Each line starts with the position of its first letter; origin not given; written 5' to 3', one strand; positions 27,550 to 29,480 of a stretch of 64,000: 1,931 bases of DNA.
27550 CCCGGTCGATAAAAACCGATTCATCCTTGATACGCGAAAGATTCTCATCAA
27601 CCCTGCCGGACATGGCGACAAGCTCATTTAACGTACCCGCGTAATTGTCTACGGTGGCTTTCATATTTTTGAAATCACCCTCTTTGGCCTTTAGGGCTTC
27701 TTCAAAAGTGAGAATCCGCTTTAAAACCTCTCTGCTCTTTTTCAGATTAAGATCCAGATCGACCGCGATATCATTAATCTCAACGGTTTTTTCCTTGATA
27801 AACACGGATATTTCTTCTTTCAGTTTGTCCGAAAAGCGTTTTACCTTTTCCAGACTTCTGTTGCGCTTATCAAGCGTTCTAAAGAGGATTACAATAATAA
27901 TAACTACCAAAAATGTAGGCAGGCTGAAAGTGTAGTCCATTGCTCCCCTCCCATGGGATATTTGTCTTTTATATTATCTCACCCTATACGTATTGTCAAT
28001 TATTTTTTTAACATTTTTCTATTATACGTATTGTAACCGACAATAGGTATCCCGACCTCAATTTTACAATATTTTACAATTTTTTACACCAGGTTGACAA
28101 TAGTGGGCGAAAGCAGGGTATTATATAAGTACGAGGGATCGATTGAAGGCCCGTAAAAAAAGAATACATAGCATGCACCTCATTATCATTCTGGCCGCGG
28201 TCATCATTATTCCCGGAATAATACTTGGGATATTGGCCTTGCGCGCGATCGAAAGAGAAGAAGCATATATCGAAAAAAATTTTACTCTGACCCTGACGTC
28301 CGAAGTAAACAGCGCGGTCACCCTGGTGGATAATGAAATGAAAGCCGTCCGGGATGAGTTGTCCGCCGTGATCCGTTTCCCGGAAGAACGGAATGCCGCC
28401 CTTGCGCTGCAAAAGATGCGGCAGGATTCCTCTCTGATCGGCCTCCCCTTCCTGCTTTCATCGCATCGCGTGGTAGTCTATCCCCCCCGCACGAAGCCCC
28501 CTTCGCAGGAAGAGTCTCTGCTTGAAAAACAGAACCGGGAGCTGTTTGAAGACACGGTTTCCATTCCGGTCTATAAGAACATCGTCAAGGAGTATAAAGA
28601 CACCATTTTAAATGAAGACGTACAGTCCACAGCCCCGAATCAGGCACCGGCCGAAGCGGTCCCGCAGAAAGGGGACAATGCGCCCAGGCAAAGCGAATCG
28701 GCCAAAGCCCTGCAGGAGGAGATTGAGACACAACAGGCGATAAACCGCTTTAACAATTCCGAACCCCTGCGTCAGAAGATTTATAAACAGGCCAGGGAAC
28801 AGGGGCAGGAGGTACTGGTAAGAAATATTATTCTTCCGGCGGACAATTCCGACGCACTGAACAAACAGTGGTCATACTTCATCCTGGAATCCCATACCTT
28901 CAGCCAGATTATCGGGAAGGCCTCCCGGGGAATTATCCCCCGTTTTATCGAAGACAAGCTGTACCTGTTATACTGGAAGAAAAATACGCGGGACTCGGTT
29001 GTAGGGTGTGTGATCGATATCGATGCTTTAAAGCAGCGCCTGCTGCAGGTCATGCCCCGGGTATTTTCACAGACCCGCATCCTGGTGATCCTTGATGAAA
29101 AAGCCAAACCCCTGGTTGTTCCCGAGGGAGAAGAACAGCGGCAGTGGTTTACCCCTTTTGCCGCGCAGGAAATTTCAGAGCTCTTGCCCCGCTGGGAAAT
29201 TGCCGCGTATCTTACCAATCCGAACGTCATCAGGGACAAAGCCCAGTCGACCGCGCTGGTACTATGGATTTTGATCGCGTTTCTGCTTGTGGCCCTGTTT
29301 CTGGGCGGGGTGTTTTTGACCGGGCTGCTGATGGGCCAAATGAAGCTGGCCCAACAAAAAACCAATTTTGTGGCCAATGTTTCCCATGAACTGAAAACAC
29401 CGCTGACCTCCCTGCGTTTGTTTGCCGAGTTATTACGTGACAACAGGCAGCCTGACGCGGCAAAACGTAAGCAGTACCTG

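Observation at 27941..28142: Divergent 200-bp control region packed with operator-like sites: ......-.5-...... palindrome, repeated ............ boxes, and three 10-bp direct repeats abutting a -35 box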

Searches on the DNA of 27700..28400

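Call 59: search_rna_families(source=window, start=27700, end=28400, threshold=evalue, max_evalue=1)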
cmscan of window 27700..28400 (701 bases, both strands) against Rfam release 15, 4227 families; matches with E-value up to 1: 3.
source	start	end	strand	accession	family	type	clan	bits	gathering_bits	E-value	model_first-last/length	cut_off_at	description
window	28167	28209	-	RF01141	sR18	Gene; snRNA; snoRNA; CD-box;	-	15.3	45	0.8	1-56/56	no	Small nucleolar RNA sR18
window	28163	28211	-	RF01123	sR35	Gene; snRNA; snoRNA; CD-box;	-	14.8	60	0.49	1-57/57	no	Small nucleolar RNA sR35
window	27734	27945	+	RF01946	KCNQ1OT1_1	Gene; lncRNA;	-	9.8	70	0.26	275-464/464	no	KCNQ1 overlapping transcript 1 conserved region 1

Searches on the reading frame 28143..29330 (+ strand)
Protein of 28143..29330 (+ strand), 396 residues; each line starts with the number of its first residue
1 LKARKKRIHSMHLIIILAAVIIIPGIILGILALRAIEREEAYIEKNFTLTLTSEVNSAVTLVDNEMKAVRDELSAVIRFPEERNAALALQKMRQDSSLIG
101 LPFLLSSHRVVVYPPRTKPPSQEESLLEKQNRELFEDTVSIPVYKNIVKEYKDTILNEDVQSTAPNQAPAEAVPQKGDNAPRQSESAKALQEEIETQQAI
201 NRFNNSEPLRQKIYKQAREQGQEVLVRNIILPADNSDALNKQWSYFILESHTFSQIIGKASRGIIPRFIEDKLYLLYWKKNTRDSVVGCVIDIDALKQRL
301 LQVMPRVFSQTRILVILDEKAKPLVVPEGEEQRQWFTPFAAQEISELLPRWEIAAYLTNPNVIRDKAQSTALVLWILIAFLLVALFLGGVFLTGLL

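Call 17: find_related_loci(query=window:28143-29330:+, collection=metagenome_contigs, flank=3000)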
Query window:28143-29330:+ (396 aa) in metagenome_contigs; peptide patterns used: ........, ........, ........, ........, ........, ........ (x = any residue, [..] = any of these).
93 stretches matched a pattern; 1 encode a relative of the query (tblastn E <= 1e-3); 1 distinct loci.
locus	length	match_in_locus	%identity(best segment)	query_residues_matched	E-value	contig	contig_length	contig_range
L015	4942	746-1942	66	6-396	9e-166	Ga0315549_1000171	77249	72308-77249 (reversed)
